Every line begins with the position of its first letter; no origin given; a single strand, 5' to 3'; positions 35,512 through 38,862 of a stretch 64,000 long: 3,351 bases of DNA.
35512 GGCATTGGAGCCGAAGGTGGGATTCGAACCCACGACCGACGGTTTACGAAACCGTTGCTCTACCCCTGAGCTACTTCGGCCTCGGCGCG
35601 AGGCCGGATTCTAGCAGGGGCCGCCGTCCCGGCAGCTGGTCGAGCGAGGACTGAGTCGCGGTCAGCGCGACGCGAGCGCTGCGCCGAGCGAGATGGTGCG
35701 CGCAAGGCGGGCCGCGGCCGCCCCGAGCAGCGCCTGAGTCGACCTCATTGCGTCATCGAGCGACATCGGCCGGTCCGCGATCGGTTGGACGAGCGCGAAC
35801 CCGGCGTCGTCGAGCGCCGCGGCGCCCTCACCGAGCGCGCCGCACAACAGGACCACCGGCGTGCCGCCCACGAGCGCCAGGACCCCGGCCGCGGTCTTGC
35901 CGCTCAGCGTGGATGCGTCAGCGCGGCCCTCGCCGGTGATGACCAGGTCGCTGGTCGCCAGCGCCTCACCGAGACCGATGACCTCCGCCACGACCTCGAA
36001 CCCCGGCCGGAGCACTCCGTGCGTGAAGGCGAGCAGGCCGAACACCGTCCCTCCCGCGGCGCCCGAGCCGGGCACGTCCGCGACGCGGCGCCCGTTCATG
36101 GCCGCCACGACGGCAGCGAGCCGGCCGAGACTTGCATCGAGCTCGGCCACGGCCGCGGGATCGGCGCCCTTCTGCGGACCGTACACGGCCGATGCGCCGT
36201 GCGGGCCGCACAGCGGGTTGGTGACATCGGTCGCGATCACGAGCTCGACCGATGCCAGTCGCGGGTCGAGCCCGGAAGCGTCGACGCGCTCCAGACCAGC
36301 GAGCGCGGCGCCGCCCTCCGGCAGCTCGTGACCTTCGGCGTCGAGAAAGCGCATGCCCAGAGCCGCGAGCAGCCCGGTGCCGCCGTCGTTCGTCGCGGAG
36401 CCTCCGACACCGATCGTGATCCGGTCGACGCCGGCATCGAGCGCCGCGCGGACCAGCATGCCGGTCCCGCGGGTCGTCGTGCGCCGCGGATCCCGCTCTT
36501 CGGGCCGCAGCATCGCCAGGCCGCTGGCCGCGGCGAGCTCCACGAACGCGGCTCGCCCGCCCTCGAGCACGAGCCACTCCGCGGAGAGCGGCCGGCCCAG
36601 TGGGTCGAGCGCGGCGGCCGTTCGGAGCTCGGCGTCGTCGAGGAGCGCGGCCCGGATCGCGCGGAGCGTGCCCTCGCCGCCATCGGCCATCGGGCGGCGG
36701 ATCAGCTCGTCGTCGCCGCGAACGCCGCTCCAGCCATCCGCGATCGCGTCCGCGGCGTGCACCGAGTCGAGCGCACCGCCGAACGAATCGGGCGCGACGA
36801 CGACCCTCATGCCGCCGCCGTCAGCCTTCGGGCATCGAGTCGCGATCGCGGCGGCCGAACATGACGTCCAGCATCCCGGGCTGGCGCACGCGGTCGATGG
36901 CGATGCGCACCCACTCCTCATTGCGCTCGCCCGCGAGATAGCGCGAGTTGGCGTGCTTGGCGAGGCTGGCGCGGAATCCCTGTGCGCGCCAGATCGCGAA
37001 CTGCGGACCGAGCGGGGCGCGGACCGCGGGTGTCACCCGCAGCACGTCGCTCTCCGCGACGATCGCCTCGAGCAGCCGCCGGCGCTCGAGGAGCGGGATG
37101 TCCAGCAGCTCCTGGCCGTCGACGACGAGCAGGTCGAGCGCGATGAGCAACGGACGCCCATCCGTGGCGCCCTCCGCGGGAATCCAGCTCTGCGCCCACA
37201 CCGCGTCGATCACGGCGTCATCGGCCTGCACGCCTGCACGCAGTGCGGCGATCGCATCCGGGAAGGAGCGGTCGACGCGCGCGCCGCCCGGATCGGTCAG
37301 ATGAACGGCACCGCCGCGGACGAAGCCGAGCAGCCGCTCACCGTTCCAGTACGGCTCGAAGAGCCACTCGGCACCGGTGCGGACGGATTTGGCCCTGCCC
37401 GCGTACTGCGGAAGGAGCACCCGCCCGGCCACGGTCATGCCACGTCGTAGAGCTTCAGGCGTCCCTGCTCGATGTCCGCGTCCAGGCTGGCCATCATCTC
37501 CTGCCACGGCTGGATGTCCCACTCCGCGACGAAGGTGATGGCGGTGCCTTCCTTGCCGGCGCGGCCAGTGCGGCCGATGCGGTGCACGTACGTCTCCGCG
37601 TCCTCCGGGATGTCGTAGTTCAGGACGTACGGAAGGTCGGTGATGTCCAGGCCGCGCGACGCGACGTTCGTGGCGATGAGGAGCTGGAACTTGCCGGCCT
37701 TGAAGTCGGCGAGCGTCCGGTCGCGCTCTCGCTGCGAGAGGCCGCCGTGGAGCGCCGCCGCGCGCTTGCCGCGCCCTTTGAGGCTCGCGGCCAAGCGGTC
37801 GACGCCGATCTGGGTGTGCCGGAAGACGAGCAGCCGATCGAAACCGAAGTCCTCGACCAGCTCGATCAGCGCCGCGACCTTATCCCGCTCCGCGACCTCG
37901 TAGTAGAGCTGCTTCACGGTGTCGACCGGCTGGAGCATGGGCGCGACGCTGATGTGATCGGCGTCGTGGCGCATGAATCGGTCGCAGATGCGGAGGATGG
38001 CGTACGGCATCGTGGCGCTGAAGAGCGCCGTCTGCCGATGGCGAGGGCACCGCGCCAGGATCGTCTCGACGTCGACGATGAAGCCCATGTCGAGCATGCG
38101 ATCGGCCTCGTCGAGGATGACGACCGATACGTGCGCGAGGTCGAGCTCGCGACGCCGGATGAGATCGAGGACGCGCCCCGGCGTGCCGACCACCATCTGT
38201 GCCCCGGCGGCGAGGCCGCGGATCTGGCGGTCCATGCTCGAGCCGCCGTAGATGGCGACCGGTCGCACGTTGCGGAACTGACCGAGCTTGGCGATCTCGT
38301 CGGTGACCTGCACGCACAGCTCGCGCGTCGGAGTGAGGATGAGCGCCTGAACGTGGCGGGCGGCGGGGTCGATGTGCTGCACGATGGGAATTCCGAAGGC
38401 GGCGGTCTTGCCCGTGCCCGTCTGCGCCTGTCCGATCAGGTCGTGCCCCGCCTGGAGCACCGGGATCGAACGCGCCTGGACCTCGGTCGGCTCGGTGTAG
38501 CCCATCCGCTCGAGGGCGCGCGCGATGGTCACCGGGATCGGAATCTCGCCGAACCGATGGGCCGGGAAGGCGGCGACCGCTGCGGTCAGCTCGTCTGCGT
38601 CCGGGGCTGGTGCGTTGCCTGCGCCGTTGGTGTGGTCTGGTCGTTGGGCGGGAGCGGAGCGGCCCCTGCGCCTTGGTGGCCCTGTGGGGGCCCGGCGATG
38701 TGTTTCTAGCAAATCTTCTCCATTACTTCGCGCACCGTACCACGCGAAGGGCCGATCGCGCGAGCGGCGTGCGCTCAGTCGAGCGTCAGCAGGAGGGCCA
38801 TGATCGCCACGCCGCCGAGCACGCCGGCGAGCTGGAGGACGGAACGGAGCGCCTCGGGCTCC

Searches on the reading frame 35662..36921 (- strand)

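Call 26: search_protein_families(library=pfam, proteins=[window:35662-36921:-], max_evalue=0.01)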
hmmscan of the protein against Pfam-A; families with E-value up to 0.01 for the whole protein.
window:35662-36921:- (419 aa): 1 family
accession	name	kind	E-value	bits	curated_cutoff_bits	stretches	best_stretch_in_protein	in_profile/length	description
PF02595.20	Gly_kinase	-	3.1e-127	425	23.3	1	40-410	1-371/372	Glycerate kinase family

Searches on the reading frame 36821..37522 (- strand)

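Call 26: search_protein_families(library=pfam, proteins=[window:36821-37522:-], max_evalue=0.01)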
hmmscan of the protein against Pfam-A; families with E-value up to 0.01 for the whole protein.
window:36821-37522:- (233 aa): 1 family
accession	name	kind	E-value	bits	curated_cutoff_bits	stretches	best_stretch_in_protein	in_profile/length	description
PF01068.26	DNA_ligase_A_M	-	3.8e-08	33.7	26.2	1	123-206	114-202/204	ATP dependent DNA ligase domain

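Call 37: search_protein_families(library=padloc, proteins=[window:36821-37522:-], max_evalue=0.01)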
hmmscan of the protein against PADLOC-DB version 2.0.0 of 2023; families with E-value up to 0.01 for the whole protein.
window:36821-37522:- (233 aa): 0 families

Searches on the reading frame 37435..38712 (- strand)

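Call 26: search_protein_families(library=pfam, proteins=[window:37435-38712:-], max_evalue=0.01)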
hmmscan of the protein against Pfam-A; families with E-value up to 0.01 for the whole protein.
window:37435-38712:- (425 aa): 3 families
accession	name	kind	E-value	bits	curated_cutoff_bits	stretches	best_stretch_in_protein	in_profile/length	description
PF00270.35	DEAD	-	1.2e-48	165.4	26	1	76-237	1-162/167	DEAD/DEAH box helicase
PF00271.37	Helicase_C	-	1.4e-28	99.8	23.5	1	278-386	2-110/110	Helicase conserved C-terminal domain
PF04851.21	ResIII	-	3.2e-06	27.6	22.5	1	95-209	29-140/164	Type III restriction enzyme, res subunit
